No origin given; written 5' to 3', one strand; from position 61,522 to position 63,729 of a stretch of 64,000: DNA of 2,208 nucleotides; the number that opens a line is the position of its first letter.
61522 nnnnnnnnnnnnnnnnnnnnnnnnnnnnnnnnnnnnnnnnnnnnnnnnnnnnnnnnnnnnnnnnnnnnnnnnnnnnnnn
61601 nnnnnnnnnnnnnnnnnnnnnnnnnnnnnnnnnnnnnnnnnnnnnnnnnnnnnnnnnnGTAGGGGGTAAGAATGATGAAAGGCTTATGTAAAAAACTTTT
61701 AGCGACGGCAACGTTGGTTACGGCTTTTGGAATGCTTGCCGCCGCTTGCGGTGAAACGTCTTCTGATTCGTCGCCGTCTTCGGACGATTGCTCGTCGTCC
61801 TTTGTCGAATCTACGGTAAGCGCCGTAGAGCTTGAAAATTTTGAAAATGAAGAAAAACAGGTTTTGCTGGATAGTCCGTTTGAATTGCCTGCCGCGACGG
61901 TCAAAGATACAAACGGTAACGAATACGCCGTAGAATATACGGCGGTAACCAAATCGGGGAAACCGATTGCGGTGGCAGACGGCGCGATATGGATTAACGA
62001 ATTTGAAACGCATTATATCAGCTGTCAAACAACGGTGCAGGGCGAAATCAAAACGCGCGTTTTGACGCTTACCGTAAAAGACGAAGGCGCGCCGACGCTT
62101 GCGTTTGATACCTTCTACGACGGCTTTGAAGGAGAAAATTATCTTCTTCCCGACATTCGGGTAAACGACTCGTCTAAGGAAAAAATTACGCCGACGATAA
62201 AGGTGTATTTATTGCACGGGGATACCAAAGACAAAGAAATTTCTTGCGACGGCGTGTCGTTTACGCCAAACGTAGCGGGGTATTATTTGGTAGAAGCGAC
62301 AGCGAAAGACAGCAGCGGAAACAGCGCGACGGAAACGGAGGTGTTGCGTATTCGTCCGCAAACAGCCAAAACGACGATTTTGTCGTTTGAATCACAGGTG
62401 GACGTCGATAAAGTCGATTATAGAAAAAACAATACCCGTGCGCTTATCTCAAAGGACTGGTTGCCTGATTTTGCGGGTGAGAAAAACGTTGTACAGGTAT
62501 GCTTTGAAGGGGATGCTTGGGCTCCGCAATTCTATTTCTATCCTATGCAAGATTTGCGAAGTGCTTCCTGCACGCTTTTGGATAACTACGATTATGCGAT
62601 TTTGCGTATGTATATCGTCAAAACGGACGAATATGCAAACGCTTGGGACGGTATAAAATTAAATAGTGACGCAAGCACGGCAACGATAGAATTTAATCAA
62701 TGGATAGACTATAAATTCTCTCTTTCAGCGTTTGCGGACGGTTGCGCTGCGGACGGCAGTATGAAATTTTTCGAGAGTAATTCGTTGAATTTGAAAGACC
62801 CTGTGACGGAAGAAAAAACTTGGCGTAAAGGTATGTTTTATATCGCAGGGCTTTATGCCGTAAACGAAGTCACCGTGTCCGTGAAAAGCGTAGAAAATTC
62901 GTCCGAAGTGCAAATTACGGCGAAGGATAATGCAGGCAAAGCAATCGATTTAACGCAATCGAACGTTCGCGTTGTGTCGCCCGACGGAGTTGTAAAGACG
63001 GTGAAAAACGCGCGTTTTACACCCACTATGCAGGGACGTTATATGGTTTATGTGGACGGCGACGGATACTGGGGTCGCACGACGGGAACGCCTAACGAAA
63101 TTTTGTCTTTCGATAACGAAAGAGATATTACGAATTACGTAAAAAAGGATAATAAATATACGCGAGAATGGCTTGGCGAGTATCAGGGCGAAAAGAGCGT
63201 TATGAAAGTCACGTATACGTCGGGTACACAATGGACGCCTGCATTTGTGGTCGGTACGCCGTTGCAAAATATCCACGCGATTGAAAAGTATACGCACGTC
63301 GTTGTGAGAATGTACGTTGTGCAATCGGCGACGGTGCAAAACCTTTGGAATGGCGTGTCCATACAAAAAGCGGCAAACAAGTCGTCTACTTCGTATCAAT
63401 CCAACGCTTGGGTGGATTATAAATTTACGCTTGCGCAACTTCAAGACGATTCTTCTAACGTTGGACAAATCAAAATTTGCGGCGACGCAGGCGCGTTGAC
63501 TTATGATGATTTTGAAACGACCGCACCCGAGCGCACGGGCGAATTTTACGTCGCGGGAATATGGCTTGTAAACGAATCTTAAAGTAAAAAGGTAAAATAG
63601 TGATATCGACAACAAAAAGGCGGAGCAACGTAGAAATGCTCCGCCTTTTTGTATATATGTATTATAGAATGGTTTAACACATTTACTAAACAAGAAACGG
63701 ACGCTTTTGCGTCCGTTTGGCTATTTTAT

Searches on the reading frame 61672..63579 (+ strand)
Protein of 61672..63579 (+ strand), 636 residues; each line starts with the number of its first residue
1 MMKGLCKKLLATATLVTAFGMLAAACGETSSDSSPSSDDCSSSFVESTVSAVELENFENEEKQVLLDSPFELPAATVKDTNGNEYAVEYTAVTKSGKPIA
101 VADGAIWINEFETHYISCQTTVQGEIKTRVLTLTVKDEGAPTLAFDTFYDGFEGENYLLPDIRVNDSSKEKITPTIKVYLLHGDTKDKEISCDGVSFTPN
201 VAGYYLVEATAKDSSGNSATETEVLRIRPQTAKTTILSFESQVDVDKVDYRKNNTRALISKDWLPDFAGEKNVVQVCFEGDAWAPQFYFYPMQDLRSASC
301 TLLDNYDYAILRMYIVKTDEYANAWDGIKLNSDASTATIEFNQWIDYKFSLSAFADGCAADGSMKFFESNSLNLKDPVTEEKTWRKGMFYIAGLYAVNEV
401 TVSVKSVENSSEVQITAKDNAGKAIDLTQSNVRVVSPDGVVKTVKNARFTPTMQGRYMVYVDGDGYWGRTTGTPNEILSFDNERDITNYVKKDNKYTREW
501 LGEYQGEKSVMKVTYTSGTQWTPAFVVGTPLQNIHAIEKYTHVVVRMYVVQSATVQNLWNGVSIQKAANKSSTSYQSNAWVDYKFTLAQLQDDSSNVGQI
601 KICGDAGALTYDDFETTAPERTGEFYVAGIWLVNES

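Call 8: search_protein_families(library=pfam, proteins=[window:61672-63579:+], max_evalue=0.001)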
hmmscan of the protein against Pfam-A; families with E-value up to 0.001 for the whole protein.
window:61672-63579:+ (636 aa): 1 family
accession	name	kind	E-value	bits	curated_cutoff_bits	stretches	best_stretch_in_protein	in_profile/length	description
PF00630.25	Filamin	-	0.00026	22.2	26.9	0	406-462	18-81/93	Filamin/ABP280 repeat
